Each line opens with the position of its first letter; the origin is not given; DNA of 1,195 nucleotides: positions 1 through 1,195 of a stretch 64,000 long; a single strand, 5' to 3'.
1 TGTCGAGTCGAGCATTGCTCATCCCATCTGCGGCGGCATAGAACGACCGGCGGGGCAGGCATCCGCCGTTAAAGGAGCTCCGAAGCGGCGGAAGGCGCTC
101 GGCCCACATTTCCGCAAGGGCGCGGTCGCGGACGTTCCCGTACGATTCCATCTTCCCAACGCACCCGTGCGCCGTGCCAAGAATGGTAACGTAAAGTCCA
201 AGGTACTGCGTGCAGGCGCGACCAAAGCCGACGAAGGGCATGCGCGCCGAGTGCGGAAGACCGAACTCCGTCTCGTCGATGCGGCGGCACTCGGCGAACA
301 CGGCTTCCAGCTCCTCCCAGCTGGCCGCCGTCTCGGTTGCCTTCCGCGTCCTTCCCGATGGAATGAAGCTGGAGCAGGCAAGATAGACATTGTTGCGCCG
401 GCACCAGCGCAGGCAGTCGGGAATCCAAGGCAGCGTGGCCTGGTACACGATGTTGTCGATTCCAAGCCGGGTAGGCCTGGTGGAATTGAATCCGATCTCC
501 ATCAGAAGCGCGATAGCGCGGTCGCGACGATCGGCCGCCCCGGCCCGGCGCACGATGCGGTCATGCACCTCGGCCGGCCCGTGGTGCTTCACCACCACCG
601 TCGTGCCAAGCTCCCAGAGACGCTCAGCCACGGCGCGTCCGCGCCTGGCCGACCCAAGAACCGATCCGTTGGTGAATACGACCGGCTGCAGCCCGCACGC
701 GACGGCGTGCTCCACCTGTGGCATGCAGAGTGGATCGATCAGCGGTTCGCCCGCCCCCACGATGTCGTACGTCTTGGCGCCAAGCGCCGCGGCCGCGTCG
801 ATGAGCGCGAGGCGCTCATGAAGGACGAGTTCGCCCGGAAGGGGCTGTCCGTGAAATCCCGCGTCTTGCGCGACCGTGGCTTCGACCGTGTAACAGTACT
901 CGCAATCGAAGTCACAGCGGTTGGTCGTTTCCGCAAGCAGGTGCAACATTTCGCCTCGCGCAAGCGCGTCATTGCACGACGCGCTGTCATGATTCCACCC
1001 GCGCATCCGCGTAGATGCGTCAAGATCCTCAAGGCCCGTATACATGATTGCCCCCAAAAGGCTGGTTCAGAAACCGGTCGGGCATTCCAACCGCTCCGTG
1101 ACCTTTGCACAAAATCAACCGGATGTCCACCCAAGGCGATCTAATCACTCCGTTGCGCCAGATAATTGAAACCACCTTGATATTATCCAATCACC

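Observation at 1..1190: Truncated SPASM-domain radical SAM gene at the left edge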

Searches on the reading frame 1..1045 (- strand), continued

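Call 41: find_encoding_contigs(protein=P0021, flank=5000, max_places=1)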
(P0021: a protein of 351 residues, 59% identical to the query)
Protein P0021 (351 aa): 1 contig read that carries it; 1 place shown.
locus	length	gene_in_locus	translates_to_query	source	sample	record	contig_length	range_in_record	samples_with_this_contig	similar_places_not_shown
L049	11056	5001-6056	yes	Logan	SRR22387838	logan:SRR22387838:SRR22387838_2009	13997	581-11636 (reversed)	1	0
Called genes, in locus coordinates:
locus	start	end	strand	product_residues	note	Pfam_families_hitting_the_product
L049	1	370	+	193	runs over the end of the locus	-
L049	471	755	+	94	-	-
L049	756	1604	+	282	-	-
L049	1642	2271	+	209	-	-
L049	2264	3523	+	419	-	PF08843:AbiEii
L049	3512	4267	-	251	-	PF01978:TrmB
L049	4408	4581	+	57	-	-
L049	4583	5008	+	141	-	-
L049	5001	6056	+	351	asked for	PF04055:Radical_SAM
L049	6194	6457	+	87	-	PF04845:PurA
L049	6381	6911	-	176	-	PF02604:PhdYeFM_antitox (weak)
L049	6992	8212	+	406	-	PF00675:Peptidase_M16, PF05193:Peptidase_M16_C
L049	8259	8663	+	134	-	PF00072:Response_reg (faint)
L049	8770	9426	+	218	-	PF00334:NDK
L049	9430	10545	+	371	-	PF00953:Glycos_transf_4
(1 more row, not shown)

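Call 42: search_solved_structures(query=L018:4853-5839:-, max_evalue=0.01)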
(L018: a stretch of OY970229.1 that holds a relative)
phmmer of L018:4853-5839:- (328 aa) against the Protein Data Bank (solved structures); distinct sequences matched with E-value up to 0.01: 23.
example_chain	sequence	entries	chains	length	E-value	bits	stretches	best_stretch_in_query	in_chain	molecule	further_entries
2cyy_A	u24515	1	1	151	7.6e-13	51.4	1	5-123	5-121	Putative HTH-type transcriptional regulator PH1519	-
1ri7_A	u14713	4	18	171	1.1e-12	50.9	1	5-123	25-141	Putative transcriptional regulator | Putative HTH-type transcriptional regulator PH1519 | Uncharacterized HTH-type transcriptional regulator PH1519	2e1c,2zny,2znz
7fby_A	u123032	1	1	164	1.2e-10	44.3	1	5-120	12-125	Transcriptional regulatory protein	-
1i1g_A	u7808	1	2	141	1.3e-10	44.1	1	5-123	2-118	TRANSCRIPTIONAL REGULATOR LRPA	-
9w4v_A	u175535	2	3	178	1.5e-10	43.9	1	5-119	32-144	Uncharacterized HTH-type transcriptional regulator PH0140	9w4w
2efq_A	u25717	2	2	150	8.2e-08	34.9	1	175-242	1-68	150aa long hypothetical transcriptional regulator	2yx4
4pcq_A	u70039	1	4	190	1.1e-07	34.5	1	5-128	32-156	Possible transcriptional regulatory protein (Probably Lrp/AsnC-family)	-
2efo_A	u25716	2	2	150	1.1e-07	34.5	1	175-242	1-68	150aa long hypothetical transcriptional regulator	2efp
2pmh_A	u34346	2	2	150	1.2e-07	34.4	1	175-241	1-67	150aa long hypothetical transcriptional regulator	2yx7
2efn_A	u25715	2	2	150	1.2e-07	34.4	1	175-242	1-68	150aa long hypothetical transcriptional regulator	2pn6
2e7w_A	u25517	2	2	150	1.3e-07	34.3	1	175-242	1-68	150aa long hypothetical transcriptional regulator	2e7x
2ia0_A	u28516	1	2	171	7.9e-07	31.7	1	168-240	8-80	Putative HTH-type transcriptional regulator PF0864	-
2p5v_A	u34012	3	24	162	1.4e-06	30.9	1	172-316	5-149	Transcriptional regulator, LRP/AsnC family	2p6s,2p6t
2dbb_A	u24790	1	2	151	7.8e-06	28.4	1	5-126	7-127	Putative HTH-type transcriptional regulator PH0061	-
2cfx_A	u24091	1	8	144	5.7e-05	25.6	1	174-232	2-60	HTH-TYPE TRANSCRIPTIONAL REGULATOR LRPC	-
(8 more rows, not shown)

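Call 43: search_solved_structures(query=L003:5105-5863:-, max_evalue=0.1)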
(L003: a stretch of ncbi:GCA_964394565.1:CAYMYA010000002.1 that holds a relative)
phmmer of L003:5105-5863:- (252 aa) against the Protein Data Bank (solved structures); distinct sequences matched with E-value up to 0.1: 8.
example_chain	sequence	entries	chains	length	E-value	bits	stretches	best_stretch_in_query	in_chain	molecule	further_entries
5bqt_A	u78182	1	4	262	4.6e-05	26.6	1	8-107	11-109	Putative HTH-type transcriptional regulator TrmBL2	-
5box_A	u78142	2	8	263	4.6e-05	26.6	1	8-107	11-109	Putative HTH-type transcriptional regulator TrmBL2 | TrmBL2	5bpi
5bpd_A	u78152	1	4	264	4.6e-05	26.6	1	8-107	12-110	TrmBL2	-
2ra5_A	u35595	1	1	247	0.02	18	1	33-94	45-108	Putative transcriptional regulator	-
5kvr_A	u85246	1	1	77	0.023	17.8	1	32-60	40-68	Pyruvate dehydrogenase complex repressor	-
7csv_A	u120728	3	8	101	0.036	17.1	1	20-56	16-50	HTH cro/C1-type domain-containing protein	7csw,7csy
6jpi_A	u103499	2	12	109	0.043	16.9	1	20-55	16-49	HTH cro/C1-type domain-containing protein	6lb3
1lj9_A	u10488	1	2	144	0.083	16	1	8-79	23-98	transcriptional regulator SlyA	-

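Call 48: search_protein_families(library=pfam, alignment_id=A2, max_evalue=0.0001)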
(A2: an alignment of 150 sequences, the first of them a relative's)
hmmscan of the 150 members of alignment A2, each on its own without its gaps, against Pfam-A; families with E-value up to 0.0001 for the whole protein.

A. member 1, L001:8643-9152:- (169 aa): 0 families

B. families by the number of members that match (of 150 scanned): 155 families (the first 25 are shown)
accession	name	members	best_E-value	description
PF01047.28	MarR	8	1.3e-11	MarR family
PF13412.12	HTH_24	7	8.5e-26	Winged helix-turn-helix DNA-binding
PF13404.12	HTH_AsnC-type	7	2.5e-20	AsnC-type helix-turn-helix domain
PF04392.18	ABC_sub_bind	6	3.6e-83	ABC transporter substrate binding protein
PF04055.27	Radical_SAM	6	2.4e-23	Radical SAM superfamily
PF02310.24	B12-binding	6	1.4e-20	B12 binding domain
PF01978.25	TrmB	5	3.2e-15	Sugar-specific transcriptional regulator TrmB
PF12840.13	HTH_20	5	1.5e-07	Helix-turn-helix domain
PF12802.13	MarR_2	4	2.2e-09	MarR family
PF01037.27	AsnC_trans_reg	4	1.8e-07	Lrp/AsnC ligand binding domain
PF13407.12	Peripla_BP_4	4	6.5e-07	Periplasmic binding protein domain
PF13604.12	AAA_30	3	8.3e-25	AAA domain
PF08241.18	Methyltransf_11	3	9.1e-17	Methyltransferase domain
PF13649.12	Methyltransf_25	3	3.7e-14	Methyltransferase domain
PF08242.18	Methyltransf_12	3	3.6e-13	Methyltransferase domain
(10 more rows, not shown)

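Call 51: search_protein_families(library=pfam, proteins=[P0001, P0008, P0014, P0033, P0036, P0040], max_evalue=5)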
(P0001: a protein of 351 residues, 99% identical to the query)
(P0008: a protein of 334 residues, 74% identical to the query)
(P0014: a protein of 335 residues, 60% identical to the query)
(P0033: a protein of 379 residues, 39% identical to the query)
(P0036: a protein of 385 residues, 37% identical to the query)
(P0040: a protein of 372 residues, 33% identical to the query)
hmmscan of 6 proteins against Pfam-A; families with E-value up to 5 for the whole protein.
P0001 (351 aa): 1 family
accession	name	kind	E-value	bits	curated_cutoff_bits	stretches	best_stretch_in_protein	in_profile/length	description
PF04055.27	Radical_SAM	-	8e-13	49.3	29.5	1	39-188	2-143/166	Radical SAM superfamily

P0008 (334 aa): 2 families
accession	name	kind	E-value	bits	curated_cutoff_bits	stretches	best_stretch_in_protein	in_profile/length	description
PF04055.27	Radical_SAM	-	1e-13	52.2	29.5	1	27-175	3-144/166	Radical SAM superfamily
PF13186.11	SPASM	-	2.6e-05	24.9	21.5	1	269-302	7-45/67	Iron-sulfur cluster-binding domain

P0014 (335 aa): 2 families
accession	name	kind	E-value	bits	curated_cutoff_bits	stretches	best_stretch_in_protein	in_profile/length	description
PF04055.27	Radical_SAM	-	8.8e-13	49.2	29.5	1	27-176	3-144/166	Radical SAM superfamily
PF13186.11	SPASM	-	2.9e-05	24.7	21.5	1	268-304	5-46/67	Iron-sulfur cluster-binding domain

P0033 (379 aa): 2 families
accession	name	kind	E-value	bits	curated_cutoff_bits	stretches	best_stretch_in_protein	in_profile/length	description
PF04055.27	Radical_SAM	-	1.3e-14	55.1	29.5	1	61-198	3-144/166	Radical SAM superfamily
PF13186.11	SPASM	-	1.1e-06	29.3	21.5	1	284-344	1-67/67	Iron-sulfur cluster-binding domain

P0036 (385 aa): 1 family
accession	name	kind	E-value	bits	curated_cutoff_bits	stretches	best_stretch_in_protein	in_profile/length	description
PF04055.27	Radical_SAM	-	2.5e-09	38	29.5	1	56-239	4-163/166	Radical SAM superfamily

P0040 (372 aa): 3 families
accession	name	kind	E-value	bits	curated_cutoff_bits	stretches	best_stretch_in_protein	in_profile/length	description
PF04055.27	Radical_SAM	-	2.8e-14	54.1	29.5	1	38-176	5-142/166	Radical SAM superfamily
PF13353.11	Fer4_12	-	0.0031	18.3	22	1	40-139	15-114/137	4Fe-4S single cluster domain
PF13186.11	SPASM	-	0.021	15.6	21.5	1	292-344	8-56/67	Iron-sulfur cluster-binding domain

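Call 52: search_protein_families(library=ncbifam, proteins=[P0033], max_evalue=5)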
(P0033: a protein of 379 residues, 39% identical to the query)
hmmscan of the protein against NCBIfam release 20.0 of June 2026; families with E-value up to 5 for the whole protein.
P0033 (379 aa): 47 families (the best 25 are shown)
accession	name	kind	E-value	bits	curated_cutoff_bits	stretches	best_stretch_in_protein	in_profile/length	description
TIGR04055.1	rSAM_NirJ2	equivalog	5.1e-20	72.2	500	2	60-181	5-125/326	putative heme d1 biosynthesis radical SAM protein NirJ2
TIGR04545.1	rSAM_ahbD_hemeb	equivalog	7.3e-20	71.7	500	2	59-253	4-193/339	heme b synthase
TIGR04546.1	rSAM_ahbC_deAc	equivalog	3.6e-17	62.2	650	1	62-228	46-205/390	12,18-didecarboxysiroheme deacetylase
NF045574.1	sacti_mat_StsB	exception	3.8e-17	62.3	625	1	62-222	103-255/466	StsB family radical SAM/SPASM domain sactipeptide maturase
TIGR03962.1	mycofact_rSAM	equivalog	5.7e-17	61.9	265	1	58-354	15-313/339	mycofactocin radical SAM maturase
TIGR04347.1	pseudo_SAM_Halo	equivalog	1.9e-16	60.3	525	1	60-221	43-197/390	TIGR04347 family pseudo-SAM/SPASM protein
TIGR04054.1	rSAM_NirJ1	equivalog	8.4e-16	57.6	650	1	60-228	41-202/387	putative heme d1 biosynthesis radical SAM protein NirJ1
TIGR04053.2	TIGR04053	equivalog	4e-15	55.9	395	2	56-269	9-218/366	TIGR04053 family radical SAM/SPASM domain-containing protein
TIGR02109.1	PQQ_syn_pqqE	equivalog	9.8e-15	54.3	381.35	1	54-354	6-312/358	pyrroloquinoline quinone biosynthesis protein PqqE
TIGR04317.1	W_rSAM_matur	equivalog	9.2e-14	51.3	380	1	57-228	6-176/349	tungsten cofactor oxidoreductase radical SAM maturase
TIGR04311.1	rSAM_Geo_metal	subfamily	2.2e-13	50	400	1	57-226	5-177/423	radical SAM/SPASM family putative metalloenzyme maturase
TIGR02666.1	moaA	equivalog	3.2e-13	49.3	284.05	1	62-247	17-204/336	GTP 3',8-cyclase MoaA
TIGR04051.1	rSAM_NirJ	equivalog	1.1e-12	47.7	515.45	2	65-228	12-168/354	heme d1 biosynthesis radical SAM protein NirJ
TIGR04340.1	rSAM_ACGX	hypoth_equivalog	6.6e-12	45.3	400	2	62-226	10-172/341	radical SAM/SPASM domain protein, ACGX system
TIGR04303.1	GeoRSP_rSAM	equivalog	3.7e-11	43.2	400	2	63-228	13-169/325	GeoRSP system radical SAM/SPASM protein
NF038283.1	viperin_w_prok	equivalog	1.8e-06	27.3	180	1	64-215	11-169/281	viperin family antiviral radical SAM protein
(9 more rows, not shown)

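Call 66: fold_search(model_id=the predicted structure, library=pdb)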
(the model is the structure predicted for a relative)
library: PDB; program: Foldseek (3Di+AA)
matches with E <= 10: 1702; with E <= 0.001: 98
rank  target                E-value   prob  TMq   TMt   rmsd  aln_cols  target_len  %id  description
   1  6efn                  4.7e-13  1.00  0.64  0.59   3.7       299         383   18  Structure of a RiPP maturase, SkfB (released 2018-10-24)
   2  6c8v                  9.1e-11  1.00  0.55  0.61   5.5       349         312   17  X-ray structure of PqqE from Methylobacterium extorquens (released 2018-02-14)
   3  5why_B                2.6e-10  1.00  0.60  0.51   8.3       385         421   14  Structural Insights into Thioether Bond Formation in the Biosynthesis of Sactipeptides (released 2017-07-26)
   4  2fb2_B                3.5e-10  1.00  0.58  0.62   5.7       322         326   16  Structure of the MoaA Arg17/266/268/Ala triple mutant (released 2006-05-09)
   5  7vob                  5.0e-10  1.00  0.57  0.61   7.8       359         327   17  The crystal structure of a Radical SAM Enzyme BlsE involved in the Biosynthesis of Blasticidin S (released 2022-05-04)
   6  8hzv_C                5.7e-10  1.00  0.53  0.41   7.0       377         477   16  The crystal structure of a Radical SAM Enzyme DesII (released 2024-07-10)
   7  8hzv_A                8.6e-10  1.00  0.54  0.41   7.5       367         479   17  The crystal structure of a Radical SAM Enzyme DesII (released 2024-07-10)
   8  2fb2_A                1.6e-09  1.00  0.56  0.60   6.3       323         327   18  Structure of the MoaA Arg17/266/268/Ala triple mutant (released 2006-05-09)
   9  8hzy_B                2.0e-09  1.00  0.53  0.42   8.3       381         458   18  The crystal structure of a Radical SAM Enzyme DesII (released 2024-07-10)
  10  8hzv_B                2.0e-09  1.00  0.54  0.42   8.1       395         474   16  The crystal structure of a Radical SAM Enzyme DesII (released 2024-07-10)
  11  1tv7_A                3.3e-09  1.00  0.58  0.62   5.3       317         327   17  Structure of the S-adenosylmethionine dependent Enzyme MoaA (released 2004-08-31)
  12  7bi7_B                7.2e-09  1.00  0.47  0.59   5.4       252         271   18  An Unexpected P-Cluster like Intermediate En Route to the Nitrogenase FeMo-co (released 2021-03-10)
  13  5v1s_A                8.6e-09  1.00  0.59  0.50   6.1       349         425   13  Crystal structure of Streptococcus suis SuiB bound to S-adenosylmethionine (released 2017-08-30)
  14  8hzv_D                9.1e-09  1.00  0.53  0.42   9.3       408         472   18  The crystal structure of a Radical SAM Enzyme DesII (released 2024-07-10)
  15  7bi7_A                9.7e-09  1.00  0.47  0.58   5.7       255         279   17  An Unexpected P-Cluster like Intermediate En Route to the Nitrogenase FeMo-co (released 2021-03-10)
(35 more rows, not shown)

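Call 67: search_protein_representatives(alignment_id=A1)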
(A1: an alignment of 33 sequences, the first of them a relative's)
Query: 33 sequences, 346 profile positions. Proteins with E-value up to 0.001 (for the whole library): 35736; up to 1e-10: 5714; up to 1e-30: 441. The best 150 are listed.
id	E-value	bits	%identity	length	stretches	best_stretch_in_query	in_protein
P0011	3.9e-146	502.9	-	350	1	6-341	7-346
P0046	3.9e-122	424.0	-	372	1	8-342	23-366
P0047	1.4e-108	379.4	-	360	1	7-329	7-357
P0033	7.0e-108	377.1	-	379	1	8-332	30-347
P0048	3.9e-106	371.4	-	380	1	9-334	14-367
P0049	6.0e-105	367.4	-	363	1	8-335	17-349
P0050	3.0e-104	365.1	-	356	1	6-334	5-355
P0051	6.3e-104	364.1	-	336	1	10-336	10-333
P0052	1.7e-99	349.5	-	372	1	10-335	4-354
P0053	2.1e-97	342.6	-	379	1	9-331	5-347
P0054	8.7e-97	340.6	-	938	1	10-335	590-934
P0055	5.6e-94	331.4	-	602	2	11-338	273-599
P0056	6.2e-93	327.9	-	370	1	10-338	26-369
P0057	2.6e-92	325.9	-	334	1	10-336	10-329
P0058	3.2e-91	322.3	-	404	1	7-329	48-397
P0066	1.2e-83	297.4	-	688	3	10-326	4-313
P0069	4.0e-79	282.5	-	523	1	7-330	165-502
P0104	1.4e-57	211.6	-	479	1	5-329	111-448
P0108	5.2e-57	209.8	-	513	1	9-329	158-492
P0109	1.0e-56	208.9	-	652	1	10-327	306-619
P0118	1.3e-54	202.0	-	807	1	11-325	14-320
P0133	2.6e-53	197.7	-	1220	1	12-311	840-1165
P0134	2.6e-53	197.6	-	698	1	19-327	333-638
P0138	1.5e-52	195.1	-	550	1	6-326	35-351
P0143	4.3e-52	193.6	-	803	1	8-327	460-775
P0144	4.4e-52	193.6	-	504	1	12-327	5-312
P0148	1.3e-51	192.0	-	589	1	22-320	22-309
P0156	1.5e-50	188.6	-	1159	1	8-330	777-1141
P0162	6.7e-50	186.4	-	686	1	10-326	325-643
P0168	5.8e-49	183.3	-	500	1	16-326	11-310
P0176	2.0e-48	181.6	-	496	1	10-329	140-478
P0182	6.7e-48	179.9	-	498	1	14-325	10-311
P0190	5.7e-47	176.8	-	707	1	7-329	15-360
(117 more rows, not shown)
